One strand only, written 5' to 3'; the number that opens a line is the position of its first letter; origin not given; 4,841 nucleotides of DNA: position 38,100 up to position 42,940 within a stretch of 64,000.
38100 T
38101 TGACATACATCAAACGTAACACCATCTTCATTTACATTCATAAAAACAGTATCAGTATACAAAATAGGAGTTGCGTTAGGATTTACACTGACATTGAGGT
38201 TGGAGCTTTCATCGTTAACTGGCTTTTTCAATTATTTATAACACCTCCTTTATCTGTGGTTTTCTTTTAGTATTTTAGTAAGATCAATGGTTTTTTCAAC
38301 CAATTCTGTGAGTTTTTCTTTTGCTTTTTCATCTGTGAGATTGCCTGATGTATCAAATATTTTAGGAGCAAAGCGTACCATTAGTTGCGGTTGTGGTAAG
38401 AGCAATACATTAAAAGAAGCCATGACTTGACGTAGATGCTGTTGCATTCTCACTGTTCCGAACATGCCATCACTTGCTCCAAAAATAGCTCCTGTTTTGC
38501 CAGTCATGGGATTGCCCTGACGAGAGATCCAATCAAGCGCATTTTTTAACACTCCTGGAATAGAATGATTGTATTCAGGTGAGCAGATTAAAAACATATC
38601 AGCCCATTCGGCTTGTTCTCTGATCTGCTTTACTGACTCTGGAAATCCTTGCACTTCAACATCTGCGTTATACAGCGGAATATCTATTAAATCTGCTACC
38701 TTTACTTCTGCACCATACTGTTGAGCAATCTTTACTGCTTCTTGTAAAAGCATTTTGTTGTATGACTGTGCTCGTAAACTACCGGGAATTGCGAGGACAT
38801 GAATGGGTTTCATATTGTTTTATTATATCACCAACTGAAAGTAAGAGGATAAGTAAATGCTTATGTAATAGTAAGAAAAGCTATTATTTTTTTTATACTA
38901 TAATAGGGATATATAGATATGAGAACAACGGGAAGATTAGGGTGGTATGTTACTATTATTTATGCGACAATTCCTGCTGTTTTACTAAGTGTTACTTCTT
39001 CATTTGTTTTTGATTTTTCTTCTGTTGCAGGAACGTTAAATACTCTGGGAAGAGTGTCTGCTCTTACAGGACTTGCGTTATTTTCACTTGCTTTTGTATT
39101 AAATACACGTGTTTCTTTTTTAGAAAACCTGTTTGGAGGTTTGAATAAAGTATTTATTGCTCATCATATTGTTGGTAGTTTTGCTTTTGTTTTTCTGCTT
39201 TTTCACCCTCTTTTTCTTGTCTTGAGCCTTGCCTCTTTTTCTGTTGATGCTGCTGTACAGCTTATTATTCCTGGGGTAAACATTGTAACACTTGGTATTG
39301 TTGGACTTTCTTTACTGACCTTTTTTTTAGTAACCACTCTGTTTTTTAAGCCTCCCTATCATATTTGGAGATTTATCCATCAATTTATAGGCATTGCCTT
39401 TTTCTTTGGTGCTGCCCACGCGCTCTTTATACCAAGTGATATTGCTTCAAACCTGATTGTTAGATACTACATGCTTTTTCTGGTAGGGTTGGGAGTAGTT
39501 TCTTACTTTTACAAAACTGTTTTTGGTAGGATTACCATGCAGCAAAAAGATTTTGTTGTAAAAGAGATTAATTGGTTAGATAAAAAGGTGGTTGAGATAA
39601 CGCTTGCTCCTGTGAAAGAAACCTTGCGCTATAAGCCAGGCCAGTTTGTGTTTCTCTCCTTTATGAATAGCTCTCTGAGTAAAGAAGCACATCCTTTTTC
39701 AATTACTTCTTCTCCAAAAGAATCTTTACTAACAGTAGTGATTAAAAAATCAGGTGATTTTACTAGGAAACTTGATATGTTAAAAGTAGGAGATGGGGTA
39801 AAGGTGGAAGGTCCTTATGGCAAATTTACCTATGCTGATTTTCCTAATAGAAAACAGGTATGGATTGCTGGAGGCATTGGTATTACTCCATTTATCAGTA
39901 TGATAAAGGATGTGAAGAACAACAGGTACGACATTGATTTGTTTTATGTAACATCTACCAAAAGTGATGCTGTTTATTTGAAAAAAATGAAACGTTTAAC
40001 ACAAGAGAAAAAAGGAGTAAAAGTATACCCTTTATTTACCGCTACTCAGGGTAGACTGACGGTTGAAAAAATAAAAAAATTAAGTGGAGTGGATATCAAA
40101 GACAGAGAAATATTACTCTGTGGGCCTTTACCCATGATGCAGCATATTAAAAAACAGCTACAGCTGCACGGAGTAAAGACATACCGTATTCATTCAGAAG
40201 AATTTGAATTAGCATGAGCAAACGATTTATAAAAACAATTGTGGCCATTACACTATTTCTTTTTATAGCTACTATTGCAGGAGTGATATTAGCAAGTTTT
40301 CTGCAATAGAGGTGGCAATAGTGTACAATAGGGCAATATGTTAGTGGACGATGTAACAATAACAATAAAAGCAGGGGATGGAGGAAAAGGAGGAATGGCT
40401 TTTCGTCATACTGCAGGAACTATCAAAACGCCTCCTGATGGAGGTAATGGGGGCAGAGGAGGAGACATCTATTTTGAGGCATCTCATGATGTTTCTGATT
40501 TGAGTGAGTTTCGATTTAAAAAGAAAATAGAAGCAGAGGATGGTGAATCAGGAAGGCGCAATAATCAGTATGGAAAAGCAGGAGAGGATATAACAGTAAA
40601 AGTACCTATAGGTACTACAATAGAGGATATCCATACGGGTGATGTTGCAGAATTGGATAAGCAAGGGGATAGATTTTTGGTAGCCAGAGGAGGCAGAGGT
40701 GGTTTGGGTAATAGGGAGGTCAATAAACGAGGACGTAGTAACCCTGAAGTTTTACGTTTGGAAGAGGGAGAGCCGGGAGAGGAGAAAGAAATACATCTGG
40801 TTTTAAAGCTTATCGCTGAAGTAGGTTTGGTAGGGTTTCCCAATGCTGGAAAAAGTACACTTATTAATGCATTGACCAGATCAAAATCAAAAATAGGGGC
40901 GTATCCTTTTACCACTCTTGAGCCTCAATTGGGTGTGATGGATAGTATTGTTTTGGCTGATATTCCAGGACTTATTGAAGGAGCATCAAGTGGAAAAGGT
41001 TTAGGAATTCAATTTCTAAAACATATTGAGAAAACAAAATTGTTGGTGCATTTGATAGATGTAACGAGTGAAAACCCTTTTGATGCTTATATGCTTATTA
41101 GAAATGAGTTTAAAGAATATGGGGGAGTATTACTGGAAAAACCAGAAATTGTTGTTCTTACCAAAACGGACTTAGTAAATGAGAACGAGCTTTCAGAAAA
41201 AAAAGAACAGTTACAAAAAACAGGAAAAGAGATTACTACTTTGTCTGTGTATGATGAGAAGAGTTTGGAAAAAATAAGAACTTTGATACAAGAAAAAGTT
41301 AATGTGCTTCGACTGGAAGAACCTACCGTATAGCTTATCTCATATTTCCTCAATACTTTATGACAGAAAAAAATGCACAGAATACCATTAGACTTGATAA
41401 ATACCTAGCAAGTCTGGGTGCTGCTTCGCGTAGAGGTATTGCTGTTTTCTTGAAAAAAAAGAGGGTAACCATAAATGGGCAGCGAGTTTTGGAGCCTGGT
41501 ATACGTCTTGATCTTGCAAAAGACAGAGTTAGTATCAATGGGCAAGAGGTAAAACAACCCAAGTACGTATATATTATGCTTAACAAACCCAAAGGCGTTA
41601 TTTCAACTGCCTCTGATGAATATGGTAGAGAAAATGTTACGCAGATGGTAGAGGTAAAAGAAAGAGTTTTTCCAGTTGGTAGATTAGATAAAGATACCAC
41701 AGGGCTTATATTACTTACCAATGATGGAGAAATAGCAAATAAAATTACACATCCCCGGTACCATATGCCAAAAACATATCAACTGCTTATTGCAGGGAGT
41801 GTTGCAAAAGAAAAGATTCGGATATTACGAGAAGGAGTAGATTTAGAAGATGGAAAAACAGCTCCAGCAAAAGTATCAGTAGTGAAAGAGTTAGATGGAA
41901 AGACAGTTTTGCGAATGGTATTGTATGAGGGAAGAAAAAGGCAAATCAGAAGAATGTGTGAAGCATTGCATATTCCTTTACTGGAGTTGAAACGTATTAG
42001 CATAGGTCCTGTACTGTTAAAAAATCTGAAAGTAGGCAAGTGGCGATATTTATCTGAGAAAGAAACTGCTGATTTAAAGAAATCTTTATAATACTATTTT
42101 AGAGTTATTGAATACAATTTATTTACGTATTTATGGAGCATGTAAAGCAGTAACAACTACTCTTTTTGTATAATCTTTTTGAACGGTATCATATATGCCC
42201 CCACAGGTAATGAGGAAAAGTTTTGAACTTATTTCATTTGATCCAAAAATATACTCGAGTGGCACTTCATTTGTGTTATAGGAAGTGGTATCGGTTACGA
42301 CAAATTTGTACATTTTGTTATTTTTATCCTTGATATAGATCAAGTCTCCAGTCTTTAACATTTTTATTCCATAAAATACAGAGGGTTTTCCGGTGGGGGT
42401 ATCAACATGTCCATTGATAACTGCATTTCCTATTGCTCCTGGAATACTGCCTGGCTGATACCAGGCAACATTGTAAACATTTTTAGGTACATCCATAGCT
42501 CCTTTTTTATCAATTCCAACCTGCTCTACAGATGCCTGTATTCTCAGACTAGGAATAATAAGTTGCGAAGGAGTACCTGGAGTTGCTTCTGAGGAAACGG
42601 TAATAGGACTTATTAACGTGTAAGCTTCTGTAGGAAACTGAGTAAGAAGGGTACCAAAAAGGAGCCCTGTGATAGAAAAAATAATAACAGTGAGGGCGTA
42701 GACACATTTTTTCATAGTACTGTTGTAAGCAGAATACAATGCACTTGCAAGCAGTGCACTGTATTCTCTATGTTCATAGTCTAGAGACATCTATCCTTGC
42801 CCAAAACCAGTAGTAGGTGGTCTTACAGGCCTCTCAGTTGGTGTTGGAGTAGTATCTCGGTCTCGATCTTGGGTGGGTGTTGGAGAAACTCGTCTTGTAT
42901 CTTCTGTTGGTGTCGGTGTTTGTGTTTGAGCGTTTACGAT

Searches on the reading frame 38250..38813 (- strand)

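Call 31: search_protein_families(library=pfam, proteins=[window:38250-38813:-], max_evalue=0.00001)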
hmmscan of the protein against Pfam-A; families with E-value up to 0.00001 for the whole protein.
window:38250-38813:- (187 aa): 2 families
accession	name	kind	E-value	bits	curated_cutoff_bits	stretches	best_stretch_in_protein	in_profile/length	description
PF03358.20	FMN_red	-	5.5e-43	146.6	24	1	5-149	2-150/152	NADPH-dependent FMN reductase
PF02525.22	Flavodoxin_2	-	5.5e-12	46.3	27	1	5-103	2-110/198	Flavodoxin-like fold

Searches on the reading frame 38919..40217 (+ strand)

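Call 31: search_protein_families(library=pfam, proteins=[window:38919-40217:+], max_evalue=0.00001)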
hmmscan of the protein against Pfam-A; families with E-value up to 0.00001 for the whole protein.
window:38919-40217:+ (432 aa): 4 families
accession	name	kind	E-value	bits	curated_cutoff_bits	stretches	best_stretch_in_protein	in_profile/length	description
PF08022.18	FAD_binding_8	-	7.2e-15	55.5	22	1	213-287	5-80/109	FAD-binding domain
PF00175.26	NAD_binding_1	-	7.9e-12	46.2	22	1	316-411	2-108/109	Oxidoreductase NAD-binding domain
PF00970.30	FAD_binding_6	-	4e-09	37.2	21.1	1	221-305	13-99/99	Oxidoreductase FAD-binding domain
PF01794.25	Ferric_reduct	-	5e-09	36.7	28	1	49-164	3-120/121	Ferric reductase like transmembrane component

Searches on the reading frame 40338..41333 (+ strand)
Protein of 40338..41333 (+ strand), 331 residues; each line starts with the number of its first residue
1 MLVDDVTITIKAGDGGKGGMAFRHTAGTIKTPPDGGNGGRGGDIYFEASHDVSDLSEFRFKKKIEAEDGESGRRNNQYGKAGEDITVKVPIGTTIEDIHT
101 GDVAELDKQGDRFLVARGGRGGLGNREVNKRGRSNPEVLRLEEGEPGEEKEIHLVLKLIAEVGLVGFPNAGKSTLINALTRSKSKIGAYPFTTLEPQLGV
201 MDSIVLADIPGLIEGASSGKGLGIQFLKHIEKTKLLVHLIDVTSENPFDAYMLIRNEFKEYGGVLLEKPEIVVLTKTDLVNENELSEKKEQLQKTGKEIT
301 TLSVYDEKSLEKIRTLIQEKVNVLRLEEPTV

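Call 31: search_protein_families(library=pfam, proteins=[window:40338-41333:+], max_evalue=0.00001)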
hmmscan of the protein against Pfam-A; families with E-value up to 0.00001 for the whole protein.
window:40338-41333:+ (331 aa): 4 families
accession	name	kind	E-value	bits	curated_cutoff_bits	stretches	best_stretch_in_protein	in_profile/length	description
PF01018.28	GTP1_OBG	-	1.7e-45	154.9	27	1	3-158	1-155/155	GTP1/OBG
PF01926.29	MMR_HSR1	-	9.1e-27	93.9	21.9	1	161-276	1-113/113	50S ribosome-binding GTPase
PF02421.24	FeoB_N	-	3.2e-13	49.9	27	1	161-314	2-153/156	Ferrous iron transport protein B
PF03193.22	RsgA_GTPase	-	5.2e-09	36.6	30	0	271-324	57-111/174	RsgA GTPase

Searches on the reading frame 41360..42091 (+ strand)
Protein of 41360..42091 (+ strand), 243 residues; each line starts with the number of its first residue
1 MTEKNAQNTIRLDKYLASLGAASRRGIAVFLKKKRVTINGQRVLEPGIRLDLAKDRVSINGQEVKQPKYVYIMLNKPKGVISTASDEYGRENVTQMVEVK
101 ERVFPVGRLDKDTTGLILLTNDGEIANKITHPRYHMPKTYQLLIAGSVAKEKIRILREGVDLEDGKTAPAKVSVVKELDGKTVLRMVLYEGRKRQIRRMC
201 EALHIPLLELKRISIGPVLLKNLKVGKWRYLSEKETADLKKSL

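Call 31: search_protein_families(library=pfam, proteins=[window:41360-42091:+], max_evalue=0.00001)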
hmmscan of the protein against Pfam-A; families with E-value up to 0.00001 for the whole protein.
window:41360-42091:+ (243 aa): 2 families
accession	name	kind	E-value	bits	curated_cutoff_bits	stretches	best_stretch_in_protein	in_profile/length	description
PF00849.27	PseudoU_synth_2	-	5.9e-28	98.4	26.8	1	71-202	2-152/152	RNA pseudouridylate synthase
PF01479.30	S4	-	7e-11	42.1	22.8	1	11-56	2-47/48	S4 domain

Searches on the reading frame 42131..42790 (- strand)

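Call 31: search_protein_families(library=pfam, proteins=[window:42131-42790:-], max_evalue=0.00001)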
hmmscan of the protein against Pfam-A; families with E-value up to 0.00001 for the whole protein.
window:42131-42790:- (219 aa): 1 family
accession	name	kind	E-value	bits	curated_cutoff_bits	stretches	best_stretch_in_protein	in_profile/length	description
PF04203.18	Sortase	-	8.3e-21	74.5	26.6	1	78-215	2-122/125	Sortase domain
